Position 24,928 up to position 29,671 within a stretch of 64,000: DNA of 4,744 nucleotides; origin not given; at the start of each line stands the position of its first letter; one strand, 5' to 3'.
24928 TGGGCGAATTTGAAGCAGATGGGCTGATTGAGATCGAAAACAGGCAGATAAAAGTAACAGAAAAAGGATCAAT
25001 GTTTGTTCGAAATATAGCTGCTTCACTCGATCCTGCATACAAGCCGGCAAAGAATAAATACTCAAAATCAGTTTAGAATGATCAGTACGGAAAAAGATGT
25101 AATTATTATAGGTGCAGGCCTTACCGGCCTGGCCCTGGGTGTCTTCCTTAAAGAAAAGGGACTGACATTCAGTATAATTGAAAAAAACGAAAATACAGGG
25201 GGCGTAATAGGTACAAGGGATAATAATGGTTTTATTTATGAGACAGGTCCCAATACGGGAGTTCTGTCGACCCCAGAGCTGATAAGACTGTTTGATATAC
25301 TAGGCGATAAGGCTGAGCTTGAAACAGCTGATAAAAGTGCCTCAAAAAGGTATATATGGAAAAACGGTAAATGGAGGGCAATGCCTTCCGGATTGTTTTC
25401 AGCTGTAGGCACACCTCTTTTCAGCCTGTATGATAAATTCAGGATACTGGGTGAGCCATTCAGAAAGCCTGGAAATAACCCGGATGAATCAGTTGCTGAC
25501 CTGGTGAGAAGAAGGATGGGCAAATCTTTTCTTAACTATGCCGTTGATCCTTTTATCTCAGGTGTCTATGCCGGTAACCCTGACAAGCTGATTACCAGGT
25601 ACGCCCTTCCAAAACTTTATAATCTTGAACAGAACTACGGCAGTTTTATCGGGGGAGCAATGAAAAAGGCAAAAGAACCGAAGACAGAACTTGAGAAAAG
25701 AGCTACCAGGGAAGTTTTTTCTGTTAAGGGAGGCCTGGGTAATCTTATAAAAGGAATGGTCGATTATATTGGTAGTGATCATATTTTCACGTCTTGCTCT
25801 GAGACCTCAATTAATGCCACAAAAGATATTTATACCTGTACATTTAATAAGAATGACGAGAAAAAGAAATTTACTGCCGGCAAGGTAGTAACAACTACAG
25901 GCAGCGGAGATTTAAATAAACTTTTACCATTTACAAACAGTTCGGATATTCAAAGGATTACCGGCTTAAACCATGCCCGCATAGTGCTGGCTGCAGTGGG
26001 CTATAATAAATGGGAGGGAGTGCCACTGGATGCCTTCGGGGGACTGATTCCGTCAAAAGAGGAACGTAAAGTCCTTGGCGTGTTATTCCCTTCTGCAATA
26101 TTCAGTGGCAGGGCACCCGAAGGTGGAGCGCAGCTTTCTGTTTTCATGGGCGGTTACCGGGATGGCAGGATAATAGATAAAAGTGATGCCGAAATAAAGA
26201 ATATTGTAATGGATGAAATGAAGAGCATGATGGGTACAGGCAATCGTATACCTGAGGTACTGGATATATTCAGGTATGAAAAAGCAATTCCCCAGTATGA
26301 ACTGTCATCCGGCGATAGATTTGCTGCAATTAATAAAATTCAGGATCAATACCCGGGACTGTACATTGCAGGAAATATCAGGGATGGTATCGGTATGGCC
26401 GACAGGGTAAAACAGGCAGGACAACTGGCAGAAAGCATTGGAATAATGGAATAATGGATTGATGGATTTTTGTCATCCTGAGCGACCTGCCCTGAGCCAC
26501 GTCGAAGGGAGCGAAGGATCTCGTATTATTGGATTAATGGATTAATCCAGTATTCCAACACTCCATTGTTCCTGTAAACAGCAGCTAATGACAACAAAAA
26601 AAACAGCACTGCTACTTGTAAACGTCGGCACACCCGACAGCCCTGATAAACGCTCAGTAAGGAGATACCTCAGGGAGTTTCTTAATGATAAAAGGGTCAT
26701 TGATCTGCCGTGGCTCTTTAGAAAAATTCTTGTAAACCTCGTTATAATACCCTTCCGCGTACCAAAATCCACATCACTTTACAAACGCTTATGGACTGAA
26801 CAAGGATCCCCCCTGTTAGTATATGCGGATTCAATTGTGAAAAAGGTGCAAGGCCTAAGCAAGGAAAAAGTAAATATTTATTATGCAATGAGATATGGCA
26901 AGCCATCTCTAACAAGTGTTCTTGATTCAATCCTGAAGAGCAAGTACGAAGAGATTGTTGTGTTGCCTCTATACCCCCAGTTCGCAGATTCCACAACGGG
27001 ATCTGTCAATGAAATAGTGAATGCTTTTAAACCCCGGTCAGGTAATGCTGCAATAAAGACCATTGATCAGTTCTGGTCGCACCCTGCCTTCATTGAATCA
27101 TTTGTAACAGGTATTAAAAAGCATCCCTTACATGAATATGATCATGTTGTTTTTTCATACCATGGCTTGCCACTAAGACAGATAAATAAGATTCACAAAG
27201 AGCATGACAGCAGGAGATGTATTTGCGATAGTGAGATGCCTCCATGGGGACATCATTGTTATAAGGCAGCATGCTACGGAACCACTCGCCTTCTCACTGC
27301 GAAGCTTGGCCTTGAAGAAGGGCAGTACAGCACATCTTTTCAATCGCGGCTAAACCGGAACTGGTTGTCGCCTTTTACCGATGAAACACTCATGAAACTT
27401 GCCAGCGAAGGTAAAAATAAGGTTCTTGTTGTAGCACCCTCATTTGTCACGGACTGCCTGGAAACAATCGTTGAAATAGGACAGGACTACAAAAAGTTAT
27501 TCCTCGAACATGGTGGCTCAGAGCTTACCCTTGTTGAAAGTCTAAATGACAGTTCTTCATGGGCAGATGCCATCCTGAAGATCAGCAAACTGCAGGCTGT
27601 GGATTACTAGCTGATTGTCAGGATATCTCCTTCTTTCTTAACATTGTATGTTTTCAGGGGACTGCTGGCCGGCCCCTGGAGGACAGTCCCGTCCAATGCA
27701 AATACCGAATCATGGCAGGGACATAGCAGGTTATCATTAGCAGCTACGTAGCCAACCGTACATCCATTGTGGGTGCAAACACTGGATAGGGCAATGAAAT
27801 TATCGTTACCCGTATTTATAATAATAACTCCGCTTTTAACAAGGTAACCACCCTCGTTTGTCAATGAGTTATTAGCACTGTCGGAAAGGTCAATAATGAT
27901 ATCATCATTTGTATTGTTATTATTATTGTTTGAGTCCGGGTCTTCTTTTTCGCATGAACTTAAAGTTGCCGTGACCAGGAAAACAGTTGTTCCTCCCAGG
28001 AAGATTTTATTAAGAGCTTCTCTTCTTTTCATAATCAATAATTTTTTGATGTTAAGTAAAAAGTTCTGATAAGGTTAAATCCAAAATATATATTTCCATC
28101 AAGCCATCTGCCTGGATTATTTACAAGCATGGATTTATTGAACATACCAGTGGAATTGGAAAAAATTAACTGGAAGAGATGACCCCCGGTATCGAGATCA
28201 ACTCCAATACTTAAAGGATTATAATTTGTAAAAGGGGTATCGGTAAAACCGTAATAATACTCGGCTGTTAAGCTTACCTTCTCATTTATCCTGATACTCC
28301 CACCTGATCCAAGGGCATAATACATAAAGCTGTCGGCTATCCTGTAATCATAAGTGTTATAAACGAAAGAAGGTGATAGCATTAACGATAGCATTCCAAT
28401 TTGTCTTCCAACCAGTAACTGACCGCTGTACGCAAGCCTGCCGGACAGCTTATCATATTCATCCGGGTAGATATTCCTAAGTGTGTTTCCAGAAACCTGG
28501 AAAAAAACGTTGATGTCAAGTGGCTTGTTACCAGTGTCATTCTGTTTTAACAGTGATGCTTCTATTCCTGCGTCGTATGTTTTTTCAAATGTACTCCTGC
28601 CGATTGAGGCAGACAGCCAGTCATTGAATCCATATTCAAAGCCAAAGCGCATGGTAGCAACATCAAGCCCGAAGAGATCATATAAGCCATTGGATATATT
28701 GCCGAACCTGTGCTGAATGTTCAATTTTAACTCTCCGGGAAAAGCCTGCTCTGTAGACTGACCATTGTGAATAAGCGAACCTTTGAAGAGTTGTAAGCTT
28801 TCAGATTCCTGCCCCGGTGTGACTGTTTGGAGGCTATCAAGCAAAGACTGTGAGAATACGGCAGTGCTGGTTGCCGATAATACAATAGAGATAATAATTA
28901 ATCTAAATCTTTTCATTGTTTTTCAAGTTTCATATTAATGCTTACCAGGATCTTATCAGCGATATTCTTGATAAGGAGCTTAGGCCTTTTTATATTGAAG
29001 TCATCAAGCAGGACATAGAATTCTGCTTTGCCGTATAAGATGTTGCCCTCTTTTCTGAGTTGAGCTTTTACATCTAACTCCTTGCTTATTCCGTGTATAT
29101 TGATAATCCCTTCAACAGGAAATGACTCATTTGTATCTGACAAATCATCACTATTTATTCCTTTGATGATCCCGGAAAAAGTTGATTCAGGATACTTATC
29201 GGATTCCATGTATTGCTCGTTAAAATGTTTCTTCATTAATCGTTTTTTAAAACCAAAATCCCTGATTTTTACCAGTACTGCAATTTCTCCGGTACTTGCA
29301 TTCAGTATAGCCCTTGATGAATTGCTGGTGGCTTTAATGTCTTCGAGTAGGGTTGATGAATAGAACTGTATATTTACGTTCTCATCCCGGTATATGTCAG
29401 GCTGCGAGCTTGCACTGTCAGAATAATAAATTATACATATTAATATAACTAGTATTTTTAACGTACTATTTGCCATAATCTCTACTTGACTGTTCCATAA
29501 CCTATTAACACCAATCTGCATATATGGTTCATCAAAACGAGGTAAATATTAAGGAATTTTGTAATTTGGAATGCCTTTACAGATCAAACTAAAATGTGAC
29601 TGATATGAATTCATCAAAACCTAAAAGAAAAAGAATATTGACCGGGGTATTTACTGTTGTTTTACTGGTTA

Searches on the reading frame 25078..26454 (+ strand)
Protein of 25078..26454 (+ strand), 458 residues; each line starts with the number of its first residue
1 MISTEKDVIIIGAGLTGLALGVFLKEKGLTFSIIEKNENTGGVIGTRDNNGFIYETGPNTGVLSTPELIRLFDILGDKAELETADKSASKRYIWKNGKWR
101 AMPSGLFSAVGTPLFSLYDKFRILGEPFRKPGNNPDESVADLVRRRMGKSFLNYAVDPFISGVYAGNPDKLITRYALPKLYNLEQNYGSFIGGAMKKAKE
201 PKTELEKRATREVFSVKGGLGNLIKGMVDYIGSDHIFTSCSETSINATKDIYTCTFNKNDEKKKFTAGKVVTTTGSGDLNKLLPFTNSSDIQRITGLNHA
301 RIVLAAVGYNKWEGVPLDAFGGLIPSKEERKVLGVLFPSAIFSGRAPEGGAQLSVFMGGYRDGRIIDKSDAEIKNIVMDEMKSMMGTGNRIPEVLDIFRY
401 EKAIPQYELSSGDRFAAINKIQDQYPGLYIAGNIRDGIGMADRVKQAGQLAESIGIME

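Call 80: search_protein_families(library=pfam, proteins=[window:25078-26454:+], max_evalue=0.00001)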
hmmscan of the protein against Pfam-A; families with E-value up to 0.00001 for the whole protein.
window:25078-26454:+ (458 aa): 2 families
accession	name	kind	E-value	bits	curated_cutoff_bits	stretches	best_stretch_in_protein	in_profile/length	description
PF01593.30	Amino_oxidase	-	3.4e-34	119.3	19.8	1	15-434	1-419/443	Flavin containing amine oxidoreductase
PF13450.12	NAD_binding_8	-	3.9e-11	43.5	21.9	1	10-73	1-66/68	NAD(P)-binding Rossmann-like domain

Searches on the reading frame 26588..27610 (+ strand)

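Call 80: search_protein_families(library=pfam, proteins=[window:26588-27610:+], max_evalue=0.00001)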
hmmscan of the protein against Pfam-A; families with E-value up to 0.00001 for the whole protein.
window:26588-27610:+ (340 aa): 1 family
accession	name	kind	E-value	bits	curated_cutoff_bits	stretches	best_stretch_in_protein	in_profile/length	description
PF00762.24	Ferrochelatase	-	1.4e-88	297.4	27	1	5-332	1-312/317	Ferrochelatase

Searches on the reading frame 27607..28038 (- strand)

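Call 80: search_protein_families(library=pfam, proteins=[window:27607-28038:-], max_evalue=0.00001)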
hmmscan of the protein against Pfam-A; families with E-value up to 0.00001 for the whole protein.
window:27607-28038:- (143 aa): 1 family
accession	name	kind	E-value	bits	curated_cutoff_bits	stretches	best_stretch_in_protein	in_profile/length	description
PF00355.32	Rieske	-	4.3e-12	46.2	20.3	1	65-131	20-87/88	Rieske [2Fe-2S] domain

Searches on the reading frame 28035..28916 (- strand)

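Call 80: search_protein_families(library=pfam, proteins=[window:28035-28916:-], max_evalue=0.00001)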
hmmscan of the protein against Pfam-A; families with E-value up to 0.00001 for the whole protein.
window:28035-28916:- (293 aa): 1 family
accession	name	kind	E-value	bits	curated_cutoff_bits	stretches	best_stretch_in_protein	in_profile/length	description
PF19089.6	DUF5777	-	1e-70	238.3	23.1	1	44-286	1-247/247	Membrane bound beta barrel domain (DUF5777)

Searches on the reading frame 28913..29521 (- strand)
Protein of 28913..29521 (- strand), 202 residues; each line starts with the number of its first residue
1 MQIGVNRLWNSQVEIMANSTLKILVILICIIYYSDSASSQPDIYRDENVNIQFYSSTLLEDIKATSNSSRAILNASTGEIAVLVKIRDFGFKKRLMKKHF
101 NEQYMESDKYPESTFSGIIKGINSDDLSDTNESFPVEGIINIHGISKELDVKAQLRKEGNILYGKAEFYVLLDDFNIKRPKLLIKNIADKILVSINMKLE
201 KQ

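Call 80: search_protein_families(library=pfam, proteins=[window:28913-29521:-], max_evalue=0.00001)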
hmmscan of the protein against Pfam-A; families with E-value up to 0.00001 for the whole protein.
window:28913-29521:- (202 aa): 1 family
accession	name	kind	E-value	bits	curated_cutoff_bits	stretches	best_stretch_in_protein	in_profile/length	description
PF04264.18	YceI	-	7e-11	43.1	23.7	1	73-198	40-149/150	YceI-like domain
